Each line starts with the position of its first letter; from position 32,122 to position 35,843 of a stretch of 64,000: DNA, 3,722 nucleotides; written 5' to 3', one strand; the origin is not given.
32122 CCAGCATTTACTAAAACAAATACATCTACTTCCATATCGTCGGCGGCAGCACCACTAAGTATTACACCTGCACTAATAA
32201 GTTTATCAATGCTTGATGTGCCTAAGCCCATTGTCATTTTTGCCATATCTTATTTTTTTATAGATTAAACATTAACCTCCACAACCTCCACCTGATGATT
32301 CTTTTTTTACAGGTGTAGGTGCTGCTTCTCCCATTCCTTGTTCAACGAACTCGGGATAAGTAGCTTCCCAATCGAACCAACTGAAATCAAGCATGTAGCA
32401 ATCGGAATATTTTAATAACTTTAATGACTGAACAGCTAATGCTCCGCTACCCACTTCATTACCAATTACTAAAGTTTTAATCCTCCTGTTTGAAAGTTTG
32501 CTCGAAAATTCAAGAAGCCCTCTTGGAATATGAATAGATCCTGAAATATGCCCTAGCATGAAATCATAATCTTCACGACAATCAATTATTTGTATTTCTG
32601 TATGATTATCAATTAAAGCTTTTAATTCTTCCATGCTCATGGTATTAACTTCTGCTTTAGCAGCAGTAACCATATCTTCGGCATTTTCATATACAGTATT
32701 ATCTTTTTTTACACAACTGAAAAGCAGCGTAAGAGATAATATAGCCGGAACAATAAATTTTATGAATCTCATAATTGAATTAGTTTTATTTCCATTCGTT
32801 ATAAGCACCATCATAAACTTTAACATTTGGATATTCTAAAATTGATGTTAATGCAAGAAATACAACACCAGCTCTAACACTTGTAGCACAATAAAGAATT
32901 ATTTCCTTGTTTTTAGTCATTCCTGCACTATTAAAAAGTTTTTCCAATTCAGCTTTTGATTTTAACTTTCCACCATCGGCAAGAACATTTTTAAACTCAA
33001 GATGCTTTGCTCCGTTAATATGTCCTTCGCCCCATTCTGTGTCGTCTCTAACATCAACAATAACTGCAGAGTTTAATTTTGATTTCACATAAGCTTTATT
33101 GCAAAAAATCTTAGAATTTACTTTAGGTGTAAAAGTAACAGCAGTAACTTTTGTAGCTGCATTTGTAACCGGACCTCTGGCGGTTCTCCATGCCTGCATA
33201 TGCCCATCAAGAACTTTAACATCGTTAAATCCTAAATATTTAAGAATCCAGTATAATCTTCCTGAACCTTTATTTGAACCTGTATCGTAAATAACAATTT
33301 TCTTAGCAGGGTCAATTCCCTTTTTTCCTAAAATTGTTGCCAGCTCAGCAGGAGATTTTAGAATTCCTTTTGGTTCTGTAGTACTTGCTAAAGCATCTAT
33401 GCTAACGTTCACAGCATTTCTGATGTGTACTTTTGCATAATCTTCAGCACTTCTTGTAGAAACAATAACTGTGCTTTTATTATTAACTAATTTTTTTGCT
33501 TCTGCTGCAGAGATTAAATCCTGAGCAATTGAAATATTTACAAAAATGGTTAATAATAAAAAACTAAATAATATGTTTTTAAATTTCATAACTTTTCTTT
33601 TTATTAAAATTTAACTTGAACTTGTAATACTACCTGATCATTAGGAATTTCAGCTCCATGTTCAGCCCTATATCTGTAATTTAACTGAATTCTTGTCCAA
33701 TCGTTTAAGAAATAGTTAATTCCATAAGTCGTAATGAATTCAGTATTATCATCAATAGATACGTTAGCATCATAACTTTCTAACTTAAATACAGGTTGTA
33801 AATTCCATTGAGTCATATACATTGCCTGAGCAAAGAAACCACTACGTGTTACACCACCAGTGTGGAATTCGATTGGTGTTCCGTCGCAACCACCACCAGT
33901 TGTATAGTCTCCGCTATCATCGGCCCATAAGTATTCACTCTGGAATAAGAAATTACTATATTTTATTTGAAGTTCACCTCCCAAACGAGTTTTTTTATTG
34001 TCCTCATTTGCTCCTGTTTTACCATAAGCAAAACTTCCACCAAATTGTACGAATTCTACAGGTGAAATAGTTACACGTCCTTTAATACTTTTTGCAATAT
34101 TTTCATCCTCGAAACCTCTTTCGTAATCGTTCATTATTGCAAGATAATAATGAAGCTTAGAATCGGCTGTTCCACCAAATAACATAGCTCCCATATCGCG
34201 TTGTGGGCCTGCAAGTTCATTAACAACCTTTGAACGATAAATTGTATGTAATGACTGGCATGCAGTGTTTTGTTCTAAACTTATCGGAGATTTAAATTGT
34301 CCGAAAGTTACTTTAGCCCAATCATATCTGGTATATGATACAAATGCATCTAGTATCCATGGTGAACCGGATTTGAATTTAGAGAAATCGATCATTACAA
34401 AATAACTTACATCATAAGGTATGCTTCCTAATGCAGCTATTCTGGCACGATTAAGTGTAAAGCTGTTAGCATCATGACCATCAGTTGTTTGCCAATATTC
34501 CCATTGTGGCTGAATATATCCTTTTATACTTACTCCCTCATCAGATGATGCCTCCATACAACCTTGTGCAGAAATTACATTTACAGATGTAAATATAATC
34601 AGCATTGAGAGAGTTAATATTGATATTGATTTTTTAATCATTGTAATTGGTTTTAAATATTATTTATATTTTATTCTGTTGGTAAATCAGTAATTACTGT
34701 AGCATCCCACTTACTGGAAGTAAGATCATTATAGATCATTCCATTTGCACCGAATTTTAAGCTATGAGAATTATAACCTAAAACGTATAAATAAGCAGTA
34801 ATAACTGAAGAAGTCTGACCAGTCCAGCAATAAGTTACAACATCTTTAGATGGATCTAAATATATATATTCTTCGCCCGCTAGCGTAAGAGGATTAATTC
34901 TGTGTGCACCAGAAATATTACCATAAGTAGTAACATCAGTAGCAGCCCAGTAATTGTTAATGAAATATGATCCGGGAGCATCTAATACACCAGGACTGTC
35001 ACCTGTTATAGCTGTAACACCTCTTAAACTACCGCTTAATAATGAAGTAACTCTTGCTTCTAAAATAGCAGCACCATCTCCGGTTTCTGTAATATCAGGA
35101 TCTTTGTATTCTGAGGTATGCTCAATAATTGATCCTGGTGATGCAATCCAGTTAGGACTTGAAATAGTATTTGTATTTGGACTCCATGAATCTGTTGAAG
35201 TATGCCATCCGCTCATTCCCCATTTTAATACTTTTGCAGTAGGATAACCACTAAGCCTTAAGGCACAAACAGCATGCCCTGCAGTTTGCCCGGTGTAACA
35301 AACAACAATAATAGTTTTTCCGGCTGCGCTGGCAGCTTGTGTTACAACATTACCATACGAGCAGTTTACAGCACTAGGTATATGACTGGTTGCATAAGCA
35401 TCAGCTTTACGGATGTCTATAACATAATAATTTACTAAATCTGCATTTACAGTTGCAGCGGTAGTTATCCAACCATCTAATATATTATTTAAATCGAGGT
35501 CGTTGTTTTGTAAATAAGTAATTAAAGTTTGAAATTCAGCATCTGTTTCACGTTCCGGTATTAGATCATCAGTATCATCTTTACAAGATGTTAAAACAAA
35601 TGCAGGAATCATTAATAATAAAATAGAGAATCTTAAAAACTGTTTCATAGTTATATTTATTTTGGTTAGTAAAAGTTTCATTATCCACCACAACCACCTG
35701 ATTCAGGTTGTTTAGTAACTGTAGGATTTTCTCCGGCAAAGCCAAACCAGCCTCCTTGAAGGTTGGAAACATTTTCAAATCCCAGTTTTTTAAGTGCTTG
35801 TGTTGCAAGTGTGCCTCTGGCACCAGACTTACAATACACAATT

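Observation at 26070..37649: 15-gene sulfur-trafficking/redox operon with no known terminal sulfur enzyme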

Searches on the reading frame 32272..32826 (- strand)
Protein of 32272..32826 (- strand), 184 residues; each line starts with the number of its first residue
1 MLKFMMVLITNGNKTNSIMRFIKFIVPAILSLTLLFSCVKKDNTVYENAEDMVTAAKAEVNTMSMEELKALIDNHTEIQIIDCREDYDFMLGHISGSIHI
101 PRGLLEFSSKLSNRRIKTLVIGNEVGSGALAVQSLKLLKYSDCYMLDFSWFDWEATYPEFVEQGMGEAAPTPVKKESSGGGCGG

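Call 3: search_protein_families(library=pfam, proteins=[window:32272-32826:-], max_evalue=0.01)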
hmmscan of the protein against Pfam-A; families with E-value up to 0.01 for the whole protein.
window:32272-32826:- (184 aa): 1 family
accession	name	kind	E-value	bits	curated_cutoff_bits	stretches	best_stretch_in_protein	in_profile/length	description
PF00581.25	Rhodanese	-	7.5e-13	49.2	22.2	1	65-155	2-101/102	Rhodanese-like domain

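Call 7: search_protein_families(library=ncbifam, proteins=[window:32272-32826:-], max_evalue=0.001)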
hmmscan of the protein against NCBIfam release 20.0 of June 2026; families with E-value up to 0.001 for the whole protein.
window:32272-32826:- (184 aa): 5 families
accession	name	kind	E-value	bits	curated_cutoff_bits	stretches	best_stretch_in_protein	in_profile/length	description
NF006444.0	PRK08762.1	equivalog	1.7e-07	30.2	449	1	50-156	4-110/387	molybdopterin-synthase adenylyltransferase MoeB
NF005902.0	PRK07878.1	equivalog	2.4e-07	30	647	1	55-141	281-369/392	adenylyltransferase/sulfurtransferase MoeZ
NF041203.1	rhodanese_LYCAU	equivalog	8.5e-07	28.7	115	1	54-158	14-122/126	rhodanese-related (seleno)protein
NF045694.1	seleno_TsoB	exception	6e-05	21.3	805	1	29-118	11-102/572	rhodanese/DsbD fusion-like selenoprotein TsoB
NF005646.0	PRK07411.1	equivalog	0.0001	21.6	633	1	52-125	273-345/390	molybdopterin-synthase adenylyltransferase MoeB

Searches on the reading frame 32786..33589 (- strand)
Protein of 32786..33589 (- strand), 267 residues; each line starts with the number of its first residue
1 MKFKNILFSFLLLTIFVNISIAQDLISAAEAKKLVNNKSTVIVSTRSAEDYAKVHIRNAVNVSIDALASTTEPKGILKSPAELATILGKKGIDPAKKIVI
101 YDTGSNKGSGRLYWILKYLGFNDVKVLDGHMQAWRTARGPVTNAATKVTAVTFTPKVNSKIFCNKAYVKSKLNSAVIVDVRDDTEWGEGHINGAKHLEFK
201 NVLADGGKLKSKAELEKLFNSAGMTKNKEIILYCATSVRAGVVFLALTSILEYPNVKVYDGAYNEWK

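Call 3: search_protein_families(library=pfam, proteins=[window:32786-33589:-], max_evalue=0.01)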
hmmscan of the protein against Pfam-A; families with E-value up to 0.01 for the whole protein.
window:32786-33589:- (267 aa): 1 family
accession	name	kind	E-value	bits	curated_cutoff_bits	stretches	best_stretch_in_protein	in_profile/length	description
PF00581.25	Rhodanese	-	3.2e-39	133.9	22.2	2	27-136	1-101/102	Rhodanese-like domain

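Call 7: search_protein_families(library=ncbifam, proteins=[window:32786-33589:-], max_evalue=0.001)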
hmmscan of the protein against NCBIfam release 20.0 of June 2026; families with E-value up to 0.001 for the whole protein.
window:32786-33589:- (267 aa): 11 families
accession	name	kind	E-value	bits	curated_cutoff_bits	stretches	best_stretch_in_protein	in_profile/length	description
NF008557.0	PRK11493.1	equivalog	7.7e-33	113.8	250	1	48-266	39-269/281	3-mercaptopyruvate sulfurtransferase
NF040901.1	SeO3_TeO2_ExtH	equivalog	6.5e-19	68.2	200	2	208-266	285-346/430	selenite/tellurite reduction operon rhodanese-like protein ExtH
NF001195.0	PRK00162.1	equivalog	7.2e-14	52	102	2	160-202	6-48/108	thiosulfate sulfurtransferase GlpE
NF041203.1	rhodanese_LYCAU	equivalog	3.5e-12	46.1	115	1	159-267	19-117/126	rhodanese-related (seleno)protein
NF045694.1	seleno_TsoB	exception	5.4e-12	44.6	805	1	169-267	56-150/572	rhodanese/DsbD fusion-like selenoprotein TsoB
NF006444.0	PRK08762.1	equivalog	4.6e-11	42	449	1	169-267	24-108/387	molybdopterin-synthase adenylyltransferase MoeB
NF045521.1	rhoda_near_glyco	subfamily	9.6e-11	41.7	145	1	168-266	25-108/144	rhodanese homology domain-containing protein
NF008750.0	PRK11784.1-2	equivalog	2.6e-07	30.1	241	0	169-197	10-38/346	tRNA 2-selenouridine(34) synthase MnmH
TIGR04568.1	arch_SelU_Nterm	equivalog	9.8e-07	28.8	200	0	21-64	86-128/215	selenouridine synthase SelU-like subunit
NF001133.1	PRK00142.1-1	equivalog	1.1e-06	28.4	170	0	166-239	113-177/229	oxygen-dependent tRNA uridine(34) hydroxylase TrhO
NF005902.0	PRK07878.1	equivalog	3.6e-06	26.1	647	0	173-246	302-362/392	adenylyltransferase/sulfurtransferase MoeZ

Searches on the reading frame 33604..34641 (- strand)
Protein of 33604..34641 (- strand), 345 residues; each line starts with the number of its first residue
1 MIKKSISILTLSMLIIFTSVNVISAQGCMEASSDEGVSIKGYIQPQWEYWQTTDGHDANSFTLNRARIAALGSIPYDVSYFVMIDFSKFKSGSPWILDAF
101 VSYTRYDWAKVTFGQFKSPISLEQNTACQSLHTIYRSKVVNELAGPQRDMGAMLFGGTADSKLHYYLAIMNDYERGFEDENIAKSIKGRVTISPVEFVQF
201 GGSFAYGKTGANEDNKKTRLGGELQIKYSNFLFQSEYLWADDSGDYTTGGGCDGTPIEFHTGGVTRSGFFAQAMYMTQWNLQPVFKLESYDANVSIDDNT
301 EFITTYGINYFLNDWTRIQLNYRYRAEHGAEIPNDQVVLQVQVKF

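Call 3: search_protein_families(library=pfam, proteins=[window:33604-34641:-], max_evalue=0.01)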
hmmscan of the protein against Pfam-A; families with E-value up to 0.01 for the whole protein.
window:33604-34641:- (345 aa): 2 families
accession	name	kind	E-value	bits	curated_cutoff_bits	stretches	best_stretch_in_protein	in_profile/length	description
PF07396.17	Porin_O_P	-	4.3e-13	49.7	20.9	1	53-218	19-193/370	Phosphate-selective porin O and P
PF07642.17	BBP2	-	1.1e-05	25.4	26.2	1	90-227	78-215/339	Putative beta-barrel porin-2, OmpL-like. bbp2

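Call 6: search_protein_families(library=ncbifam, proteins=[window:33604-34641:-], max_evalue=0.001)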
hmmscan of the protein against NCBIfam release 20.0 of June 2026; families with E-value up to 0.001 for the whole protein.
window:33604-34641:- (345 aa): 1 family
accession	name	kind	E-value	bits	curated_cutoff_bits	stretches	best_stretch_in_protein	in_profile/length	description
NF040900.1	porin_ExtI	equivalog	7e-12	44.8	150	1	54-175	61-194/403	selenite/tellurite reduction operon porin ExtI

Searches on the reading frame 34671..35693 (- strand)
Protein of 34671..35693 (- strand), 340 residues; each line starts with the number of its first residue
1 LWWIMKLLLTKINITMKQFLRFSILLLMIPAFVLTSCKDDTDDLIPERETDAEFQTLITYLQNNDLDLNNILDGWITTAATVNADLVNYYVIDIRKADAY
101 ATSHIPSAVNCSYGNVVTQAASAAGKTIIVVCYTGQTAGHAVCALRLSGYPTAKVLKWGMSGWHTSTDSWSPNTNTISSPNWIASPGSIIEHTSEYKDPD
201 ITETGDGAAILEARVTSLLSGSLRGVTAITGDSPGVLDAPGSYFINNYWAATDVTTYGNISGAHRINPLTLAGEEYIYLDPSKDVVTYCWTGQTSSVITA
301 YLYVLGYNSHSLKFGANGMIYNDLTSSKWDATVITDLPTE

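Call 3: search_protein_families(library=pfam, proteins=[window:34671-35693:-], max_evalue=0.01)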
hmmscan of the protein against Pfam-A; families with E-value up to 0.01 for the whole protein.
window:34671-35693:- (340 aa): 1 family
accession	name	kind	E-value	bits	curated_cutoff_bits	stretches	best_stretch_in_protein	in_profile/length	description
PF00581.25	Rhodanese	-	9.9e-20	71.3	22.2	2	88-164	15-100/102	Rhodanese-like domain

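Call 7: search_protein_families(library=ncbifam, proteins=[window:34671-35693:-], max_evalue=0.001)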
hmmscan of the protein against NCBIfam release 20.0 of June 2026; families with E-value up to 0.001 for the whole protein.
window:34671-35693:- (340 aa): 7 families
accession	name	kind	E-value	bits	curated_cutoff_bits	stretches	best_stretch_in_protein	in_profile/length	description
NF006444.0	PRK08762.1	equivalog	3.1e-09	35.9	449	1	86-170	27-114/387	molybdopterin-synthase adenylyltransferase MoeB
NF001195.0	PRK00162.1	equivalog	3.4e-07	30.5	102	1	89-167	21-100/108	thiosulfate sulfurtransferase GlpE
NF045521.1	rhoda_near_glyco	subfamily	4.7e-07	29.7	145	1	82-164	25-109/144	rhodanese homology domain-containing protein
NF005902.0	PRK07878.1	equivalog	4.8e-05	22.4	647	0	89-168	304-386/392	adenylyltransferase/sulfurtransferase MoeZ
NF007627.0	PRK10287.1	equivalog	9.6e-05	22.6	102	0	89-153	21-88/104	thiosulfate sulfurtransferase PspE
TIGR02981.1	phageshock_pspE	exception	0.00065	20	126.3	0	89-153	19-86/101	thiosulfate sulfurtransferase PspE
NF041203.1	rhodanese_LYCAU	equivalog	0.00065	19.4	115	0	90-166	38-119/126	rhodanese-related (seleno)protein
